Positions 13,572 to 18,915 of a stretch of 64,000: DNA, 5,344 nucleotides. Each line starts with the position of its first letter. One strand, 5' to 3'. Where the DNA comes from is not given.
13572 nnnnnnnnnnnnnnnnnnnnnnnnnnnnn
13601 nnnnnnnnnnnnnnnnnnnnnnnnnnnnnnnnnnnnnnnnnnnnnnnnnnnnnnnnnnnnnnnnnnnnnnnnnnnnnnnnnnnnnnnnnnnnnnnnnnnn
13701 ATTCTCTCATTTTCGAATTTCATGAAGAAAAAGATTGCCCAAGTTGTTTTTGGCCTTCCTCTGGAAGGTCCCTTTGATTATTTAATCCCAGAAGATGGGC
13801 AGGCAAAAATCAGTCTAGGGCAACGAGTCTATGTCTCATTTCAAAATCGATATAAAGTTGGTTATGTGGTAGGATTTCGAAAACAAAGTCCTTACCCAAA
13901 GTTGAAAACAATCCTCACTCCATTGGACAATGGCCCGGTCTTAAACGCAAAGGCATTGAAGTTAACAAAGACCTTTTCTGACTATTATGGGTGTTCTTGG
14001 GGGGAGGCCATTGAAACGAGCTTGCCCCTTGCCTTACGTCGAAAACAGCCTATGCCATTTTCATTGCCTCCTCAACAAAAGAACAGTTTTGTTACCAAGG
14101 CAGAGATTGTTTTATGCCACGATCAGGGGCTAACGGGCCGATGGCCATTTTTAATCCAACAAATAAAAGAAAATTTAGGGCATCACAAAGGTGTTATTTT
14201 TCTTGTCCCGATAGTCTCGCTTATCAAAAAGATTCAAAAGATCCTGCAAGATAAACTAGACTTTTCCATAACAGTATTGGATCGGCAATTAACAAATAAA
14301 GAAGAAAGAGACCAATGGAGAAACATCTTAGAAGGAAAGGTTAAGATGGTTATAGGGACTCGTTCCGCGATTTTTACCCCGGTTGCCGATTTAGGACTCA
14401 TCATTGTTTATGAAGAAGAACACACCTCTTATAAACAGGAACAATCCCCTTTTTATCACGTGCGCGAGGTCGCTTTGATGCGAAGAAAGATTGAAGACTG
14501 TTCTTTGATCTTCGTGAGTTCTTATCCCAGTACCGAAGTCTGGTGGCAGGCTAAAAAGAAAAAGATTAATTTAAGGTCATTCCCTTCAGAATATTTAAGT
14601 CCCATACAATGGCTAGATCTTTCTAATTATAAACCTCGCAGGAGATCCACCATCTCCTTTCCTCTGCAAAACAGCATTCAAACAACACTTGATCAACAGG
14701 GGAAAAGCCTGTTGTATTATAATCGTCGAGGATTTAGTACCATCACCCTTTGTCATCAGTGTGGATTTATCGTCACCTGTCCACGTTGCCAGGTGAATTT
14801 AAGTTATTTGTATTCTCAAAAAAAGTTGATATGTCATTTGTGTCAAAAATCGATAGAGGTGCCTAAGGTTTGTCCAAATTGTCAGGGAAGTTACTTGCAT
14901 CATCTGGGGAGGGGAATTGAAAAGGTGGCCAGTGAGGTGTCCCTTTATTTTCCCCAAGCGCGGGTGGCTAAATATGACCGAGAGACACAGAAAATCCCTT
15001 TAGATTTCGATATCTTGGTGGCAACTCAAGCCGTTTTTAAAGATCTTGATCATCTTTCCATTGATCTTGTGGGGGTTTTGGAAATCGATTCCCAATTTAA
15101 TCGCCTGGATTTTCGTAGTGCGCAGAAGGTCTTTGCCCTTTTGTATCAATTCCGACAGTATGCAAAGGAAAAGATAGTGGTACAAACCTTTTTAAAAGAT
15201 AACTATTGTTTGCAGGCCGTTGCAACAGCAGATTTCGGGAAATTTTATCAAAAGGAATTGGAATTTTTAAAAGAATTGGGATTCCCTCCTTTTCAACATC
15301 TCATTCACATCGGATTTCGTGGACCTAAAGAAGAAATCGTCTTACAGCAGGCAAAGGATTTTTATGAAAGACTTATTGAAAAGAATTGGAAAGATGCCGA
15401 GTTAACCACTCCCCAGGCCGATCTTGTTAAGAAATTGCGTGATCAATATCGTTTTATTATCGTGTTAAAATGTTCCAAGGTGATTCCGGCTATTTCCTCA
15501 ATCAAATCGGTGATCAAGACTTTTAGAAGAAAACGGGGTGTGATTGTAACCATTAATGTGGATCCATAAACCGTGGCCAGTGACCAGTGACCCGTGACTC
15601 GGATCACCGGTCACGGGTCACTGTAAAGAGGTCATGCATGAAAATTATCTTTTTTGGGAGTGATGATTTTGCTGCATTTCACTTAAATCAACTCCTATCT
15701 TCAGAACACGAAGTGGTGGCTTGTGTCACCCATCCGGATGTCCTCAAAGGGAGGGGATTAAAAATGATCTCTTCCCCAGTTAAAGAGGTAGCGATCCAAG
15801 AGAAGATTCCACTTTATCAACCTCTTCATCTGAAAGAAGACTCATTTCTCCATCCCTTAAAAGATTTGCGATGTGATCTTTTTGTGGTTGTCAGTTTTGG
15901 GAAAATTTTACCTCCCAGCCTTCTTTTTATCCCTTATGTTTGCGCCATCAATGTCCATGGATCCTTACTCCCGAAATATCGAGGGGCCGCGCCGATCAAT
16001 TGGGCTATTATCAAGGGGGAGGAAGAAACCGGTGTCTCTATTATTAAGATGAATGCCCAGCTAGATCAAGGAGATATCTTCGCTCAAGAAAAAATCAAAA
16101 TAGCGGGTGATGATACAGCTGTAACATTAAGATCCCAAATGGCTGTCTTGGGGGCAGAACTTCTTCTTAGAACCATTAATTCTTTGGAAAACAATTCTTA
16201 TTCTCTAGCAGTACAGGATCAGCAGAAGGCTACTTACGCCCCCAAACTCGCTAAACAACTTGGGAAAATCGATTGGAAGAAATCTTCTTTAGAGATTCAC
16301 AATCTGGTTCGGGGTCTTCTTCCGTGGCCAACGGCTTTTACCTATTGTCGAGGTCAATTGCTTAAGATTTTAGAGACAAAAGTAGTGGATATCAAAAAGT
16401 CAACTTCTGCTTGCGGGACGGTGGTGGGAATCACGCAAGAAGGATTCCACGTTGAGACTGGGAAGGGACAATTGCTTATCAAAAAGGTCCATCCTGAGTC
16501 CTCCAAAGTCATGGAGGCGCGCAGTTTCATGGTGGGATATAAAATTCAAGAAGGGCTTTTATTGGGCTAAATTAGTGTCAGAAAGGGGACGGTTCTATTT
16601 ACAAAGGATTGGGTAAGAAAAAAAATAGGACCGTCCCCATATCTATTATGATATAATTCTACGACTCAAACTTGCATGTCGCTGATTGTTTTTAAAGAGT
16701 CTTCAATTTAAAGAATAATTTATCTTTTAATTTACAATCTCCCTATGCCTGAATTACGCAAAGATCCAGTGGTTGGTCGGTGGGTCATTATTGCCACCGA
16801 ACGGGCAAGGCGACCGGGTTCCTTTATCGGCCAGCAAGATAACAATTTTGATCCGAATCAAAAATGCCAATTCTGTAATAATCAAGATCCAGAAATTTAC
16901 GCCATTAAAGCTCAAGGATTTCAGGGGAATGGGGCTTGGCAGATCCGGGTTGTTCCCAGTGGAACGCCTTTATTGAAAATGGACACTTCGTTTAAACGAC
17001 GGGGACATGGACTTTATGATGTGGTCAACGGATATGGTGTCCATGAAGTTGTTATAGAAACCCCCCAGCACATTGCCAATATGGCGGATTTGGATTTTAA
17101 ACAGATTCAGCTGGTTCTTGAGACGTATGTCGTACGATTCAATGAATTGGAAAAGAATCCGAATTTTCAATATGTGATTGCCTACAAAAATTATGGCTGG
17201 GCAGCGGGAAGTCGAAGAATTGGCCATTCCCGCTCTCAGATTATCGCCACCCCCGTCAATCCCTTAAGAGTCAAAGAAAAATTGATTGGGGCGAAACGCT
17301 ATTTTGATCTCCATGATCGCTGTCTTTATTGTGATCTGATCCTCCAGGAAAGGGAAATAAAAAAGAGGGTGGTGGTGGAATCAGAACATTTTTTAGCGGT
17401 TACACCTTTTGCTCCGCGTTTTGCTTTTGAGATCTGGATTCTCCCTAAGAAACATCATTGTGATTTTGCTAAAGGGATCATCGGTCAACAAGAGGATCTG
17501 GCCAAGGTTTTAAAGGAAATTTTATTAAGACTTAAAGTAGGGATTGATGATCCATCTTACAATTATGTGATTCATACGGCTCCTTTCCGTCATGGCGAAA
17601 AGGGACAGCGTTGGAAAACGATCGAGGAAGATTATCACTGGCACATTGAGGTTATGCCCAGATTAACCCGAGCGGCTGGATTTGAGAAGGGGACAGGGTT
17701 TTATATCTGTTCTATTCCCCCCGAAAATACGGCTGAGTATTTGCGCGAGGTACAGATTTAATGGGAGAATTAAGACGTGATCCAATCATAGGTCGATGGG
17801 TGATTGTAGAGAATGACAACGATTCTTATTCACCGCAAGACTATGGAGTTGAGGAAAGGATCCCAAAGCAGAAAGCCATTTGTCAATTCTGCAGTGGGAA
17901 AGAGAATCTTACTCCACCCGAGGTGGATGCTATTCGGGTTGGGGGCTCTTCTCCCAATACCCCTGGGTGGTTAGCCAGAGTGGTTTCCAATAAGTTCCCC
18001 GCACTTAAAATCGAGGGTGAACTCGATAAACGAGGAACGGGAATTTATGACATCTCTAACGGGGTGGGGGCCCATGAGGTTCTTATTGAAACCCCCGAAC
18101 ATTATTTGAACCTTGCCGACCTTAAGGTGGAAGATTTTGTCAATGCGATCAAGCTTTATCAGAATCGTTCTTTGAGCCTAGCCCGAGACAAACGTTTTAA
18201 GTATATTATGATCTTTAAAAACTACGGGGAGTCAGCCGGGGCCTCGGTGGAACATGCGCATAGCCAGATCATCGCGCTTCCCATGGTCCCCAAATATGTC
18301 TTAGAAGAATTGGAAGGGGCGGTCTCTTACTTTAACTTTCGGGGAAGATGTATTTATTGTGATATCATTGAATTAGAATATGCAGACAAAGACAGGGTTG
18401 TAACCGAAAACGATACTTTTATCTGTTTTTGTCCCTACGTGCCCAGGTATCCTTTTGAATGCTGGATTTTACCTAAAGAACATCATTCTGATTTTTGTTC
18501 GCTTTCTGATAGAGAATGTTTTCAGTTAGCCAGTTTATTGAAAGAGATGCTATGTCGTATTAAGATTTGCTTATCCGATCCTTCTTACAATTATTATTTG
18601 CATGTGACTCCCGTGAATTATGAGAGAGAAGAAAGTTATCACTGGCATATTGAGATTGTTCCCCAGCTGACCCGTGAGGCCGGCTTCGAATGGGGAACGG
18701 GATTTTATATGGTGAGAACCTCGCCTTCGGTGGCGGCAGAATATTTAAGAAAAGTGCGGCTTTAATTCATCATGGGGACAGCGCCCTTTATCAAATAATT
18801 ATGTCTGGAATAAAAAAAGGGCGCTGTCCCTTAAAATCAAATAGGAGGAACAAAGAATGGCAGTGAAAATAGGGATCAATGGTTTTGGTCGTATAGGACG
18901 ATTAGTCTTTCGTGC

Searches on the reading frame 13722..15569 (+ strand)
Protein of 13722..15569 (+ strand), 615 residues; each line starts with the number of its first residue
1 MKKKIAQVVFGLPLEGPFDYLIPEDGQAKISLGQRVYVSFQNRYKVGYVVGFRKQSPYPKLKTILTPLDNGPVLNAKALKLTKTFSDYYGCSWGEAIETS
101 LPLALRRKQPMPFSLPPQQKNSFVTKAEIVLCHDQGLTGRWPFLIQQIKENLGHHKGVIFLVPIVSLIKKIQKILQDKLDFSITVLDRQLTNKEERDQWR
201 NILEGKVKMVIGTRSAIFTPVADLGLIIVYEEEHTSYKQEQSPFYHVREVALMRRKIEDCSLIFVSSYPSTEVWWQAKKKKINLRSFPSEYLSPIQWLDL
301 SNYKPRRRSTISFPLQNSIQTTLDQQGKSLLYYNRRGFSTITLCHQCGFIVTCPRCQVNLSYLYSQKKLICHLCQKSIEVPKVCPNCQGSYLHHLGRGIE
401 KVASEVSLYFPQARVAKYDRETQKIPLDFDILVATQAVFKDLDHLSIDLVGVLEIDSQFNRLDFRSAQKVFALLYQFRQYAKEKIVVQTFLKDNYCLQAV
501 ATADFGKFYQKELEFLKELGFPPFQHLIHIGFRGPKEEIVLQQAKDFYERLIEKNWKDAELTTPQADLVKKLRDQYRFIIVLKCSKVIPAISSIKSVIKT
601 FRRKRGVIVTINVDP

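Call 7: search_protein_families(library=pfam, proteins=[window:13722-15569:+])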
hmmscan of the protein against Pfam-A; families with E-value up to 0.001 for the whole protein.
window:13722-15569:+ (615 aa): 4 families
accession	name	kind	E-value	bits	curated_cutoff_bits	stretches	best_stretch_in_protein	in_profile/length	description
PF17764.6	PriA_3primeBD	-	7e-23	80.7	22.7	1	7-102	1-96/96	3'DNA-binding domain (3'BD)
PF18074.6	PriA_C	-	5.3e-13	50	26.9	1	523-615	1-95/95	Primosomal protein N C-terminal domain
PF00270.35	DEAD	-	9.6e-06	25.9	26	1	144-243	35-136/167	DEAD/DEAH box helicase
PF18319.7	Zn_ribbon_PriA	-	1.4e-05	25.4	26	1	353-376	1-24/27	PriA DNA helicase Cys-rich region (CRR) domain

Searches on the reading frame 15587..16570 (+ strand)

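Call 7: search_protein_families(library=pfam, proteins=[window:15587-16570:+])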
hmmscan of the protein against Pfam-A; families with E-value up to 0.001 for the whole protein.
window:15587-16570:+ (327 aa): 2 families
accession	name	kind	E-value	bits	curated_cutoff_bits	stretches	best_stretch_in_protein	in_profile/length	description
PF00551.24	Formyl_trans_N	-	7.8e-40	137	26.1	1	18-196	1-180/181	Formyl transferase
PF02911.23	Formyl_trans_C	-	6.1e-26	91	21.1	1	220-318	1-99/100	Formyl transferase, C-terminal domain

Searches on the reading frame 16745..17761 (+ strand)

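Call 7: search_protein_families(library=pfam, proteins=[window:16745-17761:+])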
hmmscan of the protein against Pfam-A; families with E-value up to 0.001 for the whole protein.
window:16745-17761:+ (338 aa): 4 families
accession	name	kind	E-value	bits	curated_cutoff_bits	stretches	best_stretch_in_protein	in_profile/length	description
PF02744.22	GalP_UDP_tr_C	-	3.1e-11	43.7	29.2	1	184-303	6-119/165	Galactose-1-phosphate uridyl transferase, C-terminal domain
PF01087.27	GalP_UDP_transf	-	4.8e-07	30.8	22.1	1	86-157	98-169/184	Galactose-1-phosphate uridyl transferase, N-terminal domain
PF16268.10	DUF4921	-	1.1e-06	28.3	28.5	0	136-330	216-390/425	Domain of unknown function (DUF4921)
PF16285.10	DUF4931_N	-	3.7e-05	24.2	24.1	1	100-168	53-120/124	Domain of unknown function (DUF4931) N-terminal domain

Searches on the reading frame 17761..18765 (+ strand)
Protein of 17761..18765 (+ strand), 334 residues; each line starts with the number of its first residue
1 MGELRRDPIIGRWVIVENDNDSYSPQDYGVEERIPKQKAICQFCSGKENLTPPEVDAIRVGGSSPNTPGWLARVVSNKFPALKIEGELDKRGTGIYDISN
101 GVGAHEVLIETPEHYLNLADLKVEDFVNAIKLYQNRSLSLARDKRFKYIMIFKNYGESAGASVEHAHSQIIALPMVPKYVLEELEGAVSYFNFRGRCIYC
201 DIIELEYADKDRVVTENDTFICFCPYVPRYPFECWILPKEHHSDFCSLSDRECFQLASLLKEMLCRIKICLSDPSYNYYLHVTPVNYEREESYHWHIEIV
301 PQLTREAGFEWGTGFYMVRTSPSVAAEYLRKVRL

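Call 7: search_protein_families(library=pfam, proteins=[window:17761-18765:+])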
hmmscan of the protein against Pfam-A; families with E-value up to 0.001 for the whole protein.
window:17761-18765:+ (334 aa): 7 families
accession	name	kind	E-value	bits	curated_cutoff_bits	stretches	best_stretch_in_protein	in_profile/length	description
PF02744.22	GalP_UDP_tr_C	-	9.5e-14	51.9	29.2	1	188-307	6-125/165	Galactose-1-phosphate uridyl transferase, C-terminal domain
PF16268.10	DUF4921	-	4e-13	49.5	28.5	1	141-323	216-387/425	Domain of unknown function (DUF4921)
PF01087.27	GalP_UDP_transf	-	3.1e-12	47.7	22.1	1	72-177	75-184/184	Galactose-1-phosphate uridyl transferase, N-terminal domain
PF16285.10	DUF4931_N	-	2.8e-09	37.5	24.1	1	106-173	54-121/124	Domain of unknown function (DUF4931) N-terminal domain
PF01230.28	HIT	-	5.9e-09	36.9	21.5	0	210-297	5-92/98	HIT domain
PF11969.13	DcpS_C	-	5.6e-05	24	24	0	196-297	1-97/114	Scavenger mRNA decapping enzyme C-term binding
PF19327.4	Ap4A_phos_N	-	0.00084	19.3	23.1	0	150-178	137-165/177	Ap4A phosphorylase N-terminal domain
